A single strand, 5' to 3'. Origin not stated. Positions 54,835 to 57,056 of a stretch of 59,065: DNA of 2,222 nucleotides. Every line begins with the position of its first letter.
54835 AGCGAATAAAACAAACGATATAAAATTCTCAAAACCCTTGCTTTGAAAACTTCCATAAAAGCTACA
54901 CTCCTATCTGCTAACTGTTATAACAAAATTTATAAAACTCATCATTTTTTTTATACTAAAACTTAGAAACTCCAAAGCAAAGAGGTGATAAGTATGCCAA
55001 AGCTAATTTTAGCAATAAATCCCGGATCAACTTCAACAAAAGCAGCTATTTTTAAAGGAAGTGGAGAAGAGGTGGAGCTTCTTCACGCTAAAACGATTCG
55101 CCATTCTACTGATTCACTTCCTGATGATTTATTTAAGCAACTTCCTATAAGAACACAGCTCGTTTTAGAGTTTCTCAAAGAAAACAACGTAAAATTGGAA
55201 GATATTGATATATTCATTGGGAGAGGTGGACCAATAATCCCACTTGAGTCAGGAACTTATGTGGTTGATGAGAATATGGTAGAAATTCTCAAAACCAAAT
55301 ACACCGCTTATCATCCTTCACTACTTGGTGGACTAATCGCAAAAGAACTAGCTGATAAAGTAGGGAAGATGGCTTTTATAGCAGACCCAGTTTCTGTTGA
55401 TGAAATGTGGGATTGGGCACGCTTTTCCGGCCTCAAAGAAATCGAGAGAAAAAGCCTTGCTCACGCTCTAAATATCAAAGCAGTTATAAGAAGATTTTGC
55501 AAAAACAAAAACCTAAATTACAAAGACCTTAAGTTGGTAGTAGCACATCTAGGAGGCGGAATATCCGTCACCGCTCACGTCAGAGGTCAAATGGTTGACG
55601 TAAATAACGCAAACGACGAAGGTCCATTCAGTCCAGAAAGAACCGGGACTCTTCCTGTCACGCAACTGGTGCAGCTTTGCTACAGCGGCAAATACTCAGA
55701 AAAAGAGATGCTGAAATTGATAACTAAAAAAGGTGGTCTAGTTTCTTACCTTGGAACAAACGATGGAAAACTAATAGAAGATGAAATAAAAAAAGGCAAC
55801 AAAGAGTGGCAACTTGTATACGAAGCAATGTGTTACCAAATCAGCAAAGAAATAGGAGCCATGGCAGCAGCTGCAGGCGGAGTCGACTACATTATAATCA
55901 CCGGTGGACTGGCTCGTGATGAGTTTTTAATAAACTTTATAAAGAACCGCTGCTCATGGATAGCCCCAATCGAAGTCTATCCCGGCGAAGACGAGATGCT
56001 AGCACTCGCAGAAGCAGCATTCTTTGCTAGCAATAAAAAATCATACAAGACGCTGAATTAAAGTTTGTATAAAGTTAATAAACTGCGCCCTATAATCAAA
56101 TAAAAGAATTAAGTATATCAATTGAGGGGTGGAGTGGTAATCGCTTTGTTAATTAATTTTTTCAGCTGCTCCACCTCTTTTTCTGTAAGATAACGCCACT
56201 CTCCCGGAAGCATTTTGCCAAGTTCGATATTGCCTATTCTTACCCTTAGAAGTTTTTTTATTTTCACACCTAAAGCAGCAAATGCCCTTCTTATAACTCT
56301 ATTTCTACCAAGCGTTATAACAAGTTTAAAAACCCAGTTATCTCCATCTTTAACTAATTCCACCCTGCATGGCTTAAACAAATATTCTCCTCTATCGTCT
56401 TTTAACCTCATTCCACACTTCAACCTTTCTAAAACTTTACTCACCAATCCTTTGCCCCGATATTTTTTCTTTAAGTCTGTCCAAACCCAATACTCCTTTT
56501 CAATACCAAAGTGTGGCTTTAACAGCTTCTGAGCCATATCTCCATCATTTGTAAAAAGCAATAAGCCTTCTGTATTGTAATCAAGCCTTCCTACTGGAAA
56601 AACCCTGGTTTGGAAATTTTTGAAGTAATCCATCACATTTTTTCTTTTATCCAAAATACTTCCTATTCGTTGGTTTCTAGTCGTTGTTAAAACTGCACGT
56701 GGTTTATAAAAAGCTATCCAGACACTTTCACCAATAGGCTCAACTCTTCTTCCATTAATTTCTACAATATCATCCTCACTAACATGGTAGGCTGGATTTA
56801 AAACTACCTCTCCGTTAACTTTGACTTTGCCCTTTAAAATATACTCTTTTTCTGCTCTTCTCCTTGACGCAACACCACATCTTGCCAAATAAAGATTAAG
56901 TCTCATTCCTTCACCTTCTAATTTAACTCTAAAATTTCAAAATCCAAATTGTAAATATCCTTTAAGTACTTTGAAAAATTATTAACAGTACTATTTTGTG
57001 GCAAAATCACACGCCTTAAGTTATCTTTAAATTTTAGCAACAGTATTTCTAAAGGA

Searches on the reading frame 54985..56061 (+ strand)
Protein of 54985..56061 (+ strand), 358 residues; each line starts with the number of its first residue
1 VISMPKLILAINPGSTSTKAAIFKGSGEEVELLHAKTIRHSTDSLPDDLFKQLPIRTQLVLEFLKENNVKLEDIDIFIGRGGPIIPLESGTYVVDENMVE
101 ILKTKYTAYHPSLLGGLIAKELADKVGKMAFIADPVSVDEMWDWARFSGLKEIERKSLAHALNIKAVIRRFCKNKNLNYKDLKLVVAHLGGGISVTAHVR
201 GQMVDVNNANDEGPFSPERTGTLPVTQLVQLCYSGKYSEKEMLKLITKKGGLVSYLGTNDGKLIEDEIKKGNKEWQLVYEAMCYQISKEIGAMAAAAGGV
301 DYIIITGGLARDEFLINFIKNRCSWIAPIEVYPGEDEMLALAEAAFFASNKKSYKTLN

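Call 69: search_protein_families(library=pfam, proteins=[window:54985-56061:+], max_evalue=0.00001)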
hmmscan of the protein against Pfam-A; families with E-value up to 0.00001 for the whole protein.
window:54985-56061:+ (358 aa): 1 family
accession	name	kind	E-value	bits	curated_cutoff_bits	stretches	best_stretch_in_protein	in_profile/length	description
PF00871.23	Acetate_kinase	-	7.4e-16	58.2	22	1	159-310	177-333/392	Acetokinase family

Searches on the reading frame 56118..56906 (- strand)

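Call 69: search_protein_families(library=pfam, proteins=[window:56118-56906:-], max_evalue=0.00001)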
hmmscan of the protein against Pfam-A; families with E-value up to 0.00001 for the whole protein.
window:56118-56906:- (262 aa): 2 families
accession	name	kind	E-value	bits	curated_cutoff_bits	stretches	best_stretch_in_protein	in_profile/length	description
PF00849.27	PseudoU_synth_2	-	1.9e-21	77.3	26.8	1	63-211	2-152/152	RNA pseudouridylate synthase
PF01479.30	S4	-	3.4e-12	46.4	22.8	1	1-48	1-48/48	S4 domain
